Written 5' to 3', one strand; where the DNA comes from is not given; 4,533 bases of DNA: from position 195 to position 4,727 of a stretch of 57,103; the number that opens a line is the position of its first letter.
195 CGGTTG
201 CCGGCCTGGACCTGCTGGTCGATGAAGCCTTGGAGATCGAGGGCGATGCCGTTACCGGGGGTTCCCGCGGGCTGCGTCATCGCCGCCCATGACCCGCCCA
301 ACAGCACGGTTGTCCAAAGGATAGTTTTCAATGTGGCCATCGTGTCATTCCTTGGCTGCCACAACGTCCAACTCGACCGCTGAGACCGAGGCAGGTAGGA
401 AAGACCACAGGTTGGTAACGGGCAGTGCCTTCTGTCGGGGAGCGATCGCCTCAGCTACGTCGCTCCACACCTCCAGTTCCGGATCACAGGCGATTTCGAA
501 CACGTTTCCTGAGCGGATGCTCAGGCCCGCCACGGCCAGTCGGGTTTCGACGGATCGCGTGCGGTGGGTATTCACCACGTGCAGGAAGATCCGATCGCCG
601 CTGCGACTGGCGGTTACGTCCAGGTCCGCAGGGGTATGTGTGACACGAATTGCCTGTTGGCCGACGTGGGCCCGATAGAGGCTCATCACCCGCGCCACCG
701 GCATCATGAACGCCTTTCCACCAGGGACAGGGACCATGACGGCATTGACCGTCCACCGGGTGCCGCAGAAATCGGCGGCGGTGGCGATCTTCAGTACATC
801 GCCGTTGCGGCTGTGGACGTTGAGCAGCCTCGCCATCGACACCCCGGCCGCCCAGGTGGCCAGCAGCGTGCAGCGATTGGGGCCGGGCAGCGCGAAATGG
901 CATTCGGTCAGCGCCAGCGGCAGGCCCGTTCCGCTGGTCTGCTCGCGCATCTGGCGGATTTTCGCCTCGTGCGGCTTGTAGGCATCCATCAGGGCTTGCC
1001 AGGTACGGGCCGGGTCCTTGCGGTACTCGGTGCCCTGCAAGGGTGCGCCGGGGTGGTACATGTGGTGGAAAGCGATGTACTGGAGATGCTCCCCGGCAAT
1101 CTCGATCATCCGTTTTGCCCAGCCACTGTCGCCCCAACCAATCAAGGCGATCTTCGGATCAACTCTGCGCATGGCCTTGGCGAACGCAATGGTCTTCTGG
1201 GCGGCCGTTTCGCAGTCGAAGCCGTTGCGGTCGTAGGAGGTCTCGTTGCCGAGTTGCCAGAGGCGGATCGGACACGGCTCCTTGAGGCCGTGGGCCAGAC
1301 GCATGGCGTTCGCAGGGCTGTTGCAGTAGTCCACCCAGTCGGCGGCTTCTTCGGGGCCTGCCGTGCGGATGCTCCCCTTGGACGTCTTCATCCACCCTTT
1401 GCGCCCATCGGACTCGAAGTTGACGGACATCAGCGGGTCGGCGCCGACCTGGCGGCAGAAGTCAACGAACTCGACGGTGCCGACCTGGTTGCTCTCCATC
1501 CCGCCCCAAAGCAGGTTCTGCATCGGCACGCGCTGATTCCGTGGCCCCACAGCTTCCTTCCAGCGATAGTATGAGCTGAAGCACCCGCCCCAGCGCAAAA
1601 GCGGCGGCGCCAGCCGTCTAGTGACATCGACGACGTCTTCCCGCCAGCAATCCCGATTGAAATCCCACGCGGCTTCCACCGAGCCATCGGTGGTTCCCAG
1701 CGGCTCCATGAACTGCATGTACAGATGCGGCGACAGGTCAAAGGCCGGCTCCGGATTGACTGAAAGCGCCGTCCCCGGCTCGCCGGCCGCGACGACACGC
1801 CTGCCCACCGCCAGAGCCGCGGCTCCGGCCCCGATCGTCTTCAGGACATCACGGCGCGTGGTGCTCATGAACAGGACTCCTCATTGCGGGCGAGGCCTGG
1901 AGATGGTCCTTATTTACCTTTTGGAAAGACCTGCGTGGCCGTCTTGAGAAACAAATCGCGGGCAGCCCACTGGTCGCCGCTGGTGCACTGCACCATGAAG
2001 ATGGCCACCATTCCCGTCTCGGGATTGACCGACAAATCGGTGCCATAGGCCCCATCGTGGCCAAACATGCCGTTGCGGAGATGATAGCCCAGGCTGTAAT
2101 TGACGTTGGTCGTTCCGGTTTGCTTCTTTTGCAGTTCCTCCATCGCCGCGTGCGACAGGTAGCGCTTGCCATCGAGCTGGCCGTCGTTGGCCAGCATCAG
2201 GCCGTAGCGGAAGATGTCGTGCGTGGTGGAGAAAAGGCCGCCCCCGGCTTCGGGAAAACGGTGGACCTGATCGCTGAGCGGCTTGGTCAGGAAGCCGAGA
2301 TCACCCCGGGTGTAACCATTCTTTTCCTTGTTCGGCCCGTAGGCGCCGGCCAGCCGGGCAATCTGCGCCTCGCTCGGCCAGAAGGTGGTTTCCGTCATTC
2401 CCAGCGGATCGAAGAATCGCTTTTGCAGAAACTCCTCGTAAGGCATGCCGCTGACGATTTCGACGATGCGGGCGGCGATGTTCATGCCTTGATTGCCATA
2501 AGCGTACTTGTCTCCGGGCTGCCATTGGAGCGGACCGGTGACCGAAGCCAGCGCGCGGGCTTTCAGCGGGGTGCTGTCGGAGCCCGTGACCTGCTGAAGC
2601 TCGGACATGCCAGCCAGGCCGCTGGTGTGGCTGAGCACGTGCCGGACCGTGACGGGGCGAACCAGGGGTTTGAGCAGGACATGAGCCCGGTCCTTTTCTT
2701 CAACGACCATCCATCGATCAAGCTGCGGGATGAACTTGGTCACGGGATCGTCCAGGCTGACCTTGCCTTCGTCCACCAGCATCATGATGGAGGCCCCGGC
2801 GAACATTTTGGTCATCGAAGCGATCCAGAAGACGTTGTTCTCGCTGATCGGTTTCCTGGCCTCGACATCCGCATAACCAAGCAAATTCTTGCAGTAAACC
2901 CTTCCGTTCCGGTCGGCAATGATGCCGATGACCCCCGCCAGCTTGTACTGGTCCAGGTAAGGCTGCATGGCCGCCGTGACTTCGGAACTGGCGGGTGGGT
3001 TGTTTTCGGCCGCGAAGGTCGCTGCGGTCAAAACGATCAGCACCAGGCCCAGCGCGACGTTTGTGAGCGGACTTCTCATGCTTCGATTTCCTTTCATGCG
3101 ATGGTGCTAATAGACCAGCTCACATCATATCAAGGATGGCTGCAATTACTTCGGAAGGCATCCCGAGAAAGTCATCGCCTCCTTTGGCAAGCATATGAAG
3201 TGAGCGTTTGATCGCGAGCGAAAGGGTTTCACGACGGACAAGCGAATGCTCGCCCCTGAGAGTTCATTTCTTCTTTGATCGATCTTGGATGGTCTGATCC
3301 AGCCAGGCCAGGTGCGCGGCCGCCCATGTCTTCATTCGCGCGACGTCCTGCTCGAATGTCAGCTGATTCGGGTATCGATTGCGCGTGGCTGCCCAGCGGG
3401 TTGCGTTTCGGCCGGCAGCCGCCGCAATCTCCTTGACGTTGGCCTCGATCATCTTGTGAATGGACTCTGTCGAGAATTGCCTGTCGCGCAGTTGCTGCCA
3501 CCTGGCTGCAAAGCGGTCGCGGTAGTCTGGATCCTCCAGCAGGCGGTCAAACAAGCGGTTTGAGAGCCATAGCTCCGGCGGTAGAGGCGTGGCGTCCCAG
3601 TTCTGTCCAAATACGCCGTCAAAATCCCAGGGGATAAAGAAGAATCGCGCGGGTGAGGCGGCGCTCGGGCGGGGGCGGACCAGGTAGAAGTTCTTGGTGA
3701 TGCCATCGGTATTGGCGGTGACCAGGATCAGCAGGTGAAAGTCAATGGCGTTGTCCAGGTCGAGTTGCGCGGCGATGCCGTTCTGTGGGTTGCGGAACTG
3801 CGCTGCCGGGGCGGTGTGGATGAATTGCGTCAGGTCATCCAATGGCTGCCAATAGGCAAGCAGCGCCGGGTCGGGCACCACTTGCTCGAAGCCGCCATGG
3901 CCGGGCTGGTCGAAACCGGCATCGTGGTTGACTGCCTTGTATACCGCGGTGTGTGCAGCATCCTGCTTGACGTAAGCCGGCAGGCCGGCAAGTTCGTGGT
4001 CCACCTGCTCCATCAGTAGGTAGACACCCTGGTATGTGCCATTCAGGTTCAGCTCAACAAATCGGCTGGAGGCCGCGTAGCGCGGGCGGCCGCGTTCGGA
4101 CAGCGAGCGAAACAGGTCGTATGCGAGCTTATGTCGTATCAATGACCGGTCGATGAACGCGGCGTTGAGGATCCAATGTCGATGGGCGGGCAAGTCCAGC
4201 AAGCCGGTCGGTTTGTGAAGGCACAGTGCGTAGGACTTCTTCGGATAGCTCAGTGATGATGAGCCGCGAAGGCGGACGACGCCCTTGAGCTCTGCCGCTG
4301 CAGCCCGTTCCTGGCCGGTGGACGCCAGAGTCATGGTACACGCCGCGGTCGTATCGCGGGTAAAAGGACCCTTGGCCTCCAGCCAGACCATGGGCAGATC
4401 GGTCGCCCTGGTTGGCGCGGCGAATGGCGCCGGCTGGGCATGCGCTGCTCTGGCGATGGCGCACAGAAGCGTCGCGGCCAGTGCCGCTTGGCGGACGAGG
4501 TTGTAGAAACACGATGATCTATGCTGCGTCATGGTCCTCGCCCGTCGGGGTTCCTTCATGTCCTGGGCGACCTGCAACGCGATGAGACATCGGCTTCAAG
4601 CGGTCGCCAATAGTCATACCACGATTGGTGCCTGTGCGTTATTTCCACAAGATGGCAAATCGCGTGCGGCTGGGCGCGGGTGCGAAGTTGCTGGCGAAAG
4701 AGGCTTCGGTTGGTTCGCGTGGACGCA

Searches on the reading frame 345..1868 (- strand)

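Call 26: search_protein_families(library=pfam, proteins=[window:345-1868:-], max_evalue=0.001)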
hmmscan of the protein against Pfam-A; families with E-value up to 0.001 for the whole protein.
window:345-1868:- (507 aa): 2 families
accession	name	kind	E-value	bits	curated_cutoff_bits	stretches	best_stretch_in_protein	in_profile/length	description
PF22848.2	ASD1_dom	-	1.9e-07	31.4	22.2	1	94-148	21-74/239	Alpha-L-arabinofuranosidase 1 domain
PF06964.18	Alpha-L-AF_C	-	0.00016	22.3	27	1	338-478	20-145/165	Alpha-L-arabinofuranosidase C-terminal domain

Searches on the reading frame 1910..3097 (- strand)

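Call 26: search_protein_families(library=pfam, proteins=[window:1910-3097:-], max_evalue=0.001)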
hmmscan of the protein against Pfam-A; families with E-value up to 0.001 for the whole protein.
window:1910-3097:- (395 aa): 1 family
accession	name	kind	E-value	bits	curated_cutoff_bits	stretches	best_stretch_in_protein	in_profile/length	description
PF00144.29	Beta-lactamase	-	4.2e-64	217.2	27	1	41-375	2-314/329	Beta-lactamase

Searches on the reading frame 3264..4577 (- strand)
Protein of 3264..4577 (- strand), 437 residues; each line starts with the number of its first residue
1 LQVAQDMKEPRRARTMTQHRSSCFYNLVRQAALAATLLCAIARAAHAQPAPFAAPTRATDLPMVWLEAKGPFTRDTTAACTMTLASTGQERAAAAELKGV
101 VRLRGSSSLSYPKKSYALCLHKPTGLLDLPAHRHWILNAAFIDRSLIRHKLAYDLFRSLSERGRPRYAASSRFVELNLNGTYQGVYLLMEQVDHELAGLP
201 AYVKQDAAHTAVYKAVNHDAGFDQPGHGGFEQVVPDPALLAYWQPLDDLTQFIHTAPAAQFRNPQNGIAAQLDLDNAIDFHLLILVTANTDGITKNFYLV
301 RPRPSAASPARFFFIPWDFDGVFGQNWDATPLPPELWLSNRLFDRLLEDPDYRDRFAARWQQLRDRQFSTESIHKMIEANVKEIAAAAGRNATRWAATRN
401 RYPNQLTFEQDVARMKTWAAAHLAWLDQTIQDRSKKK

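Call 26: search_protein_families(library=pfam, proteins=[window:3264-4577:-], max_evalue=0.001)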
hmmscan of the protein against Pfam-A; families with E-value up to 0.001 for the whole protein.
window:3264-4577:- (437 aa): 1 family
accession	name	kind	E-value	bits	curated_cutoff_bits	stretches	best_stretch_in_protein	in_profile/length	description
PF08757.17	CotH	-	1.8e-56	192.4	23.8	1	101-426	1-322/322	CotH kinase protein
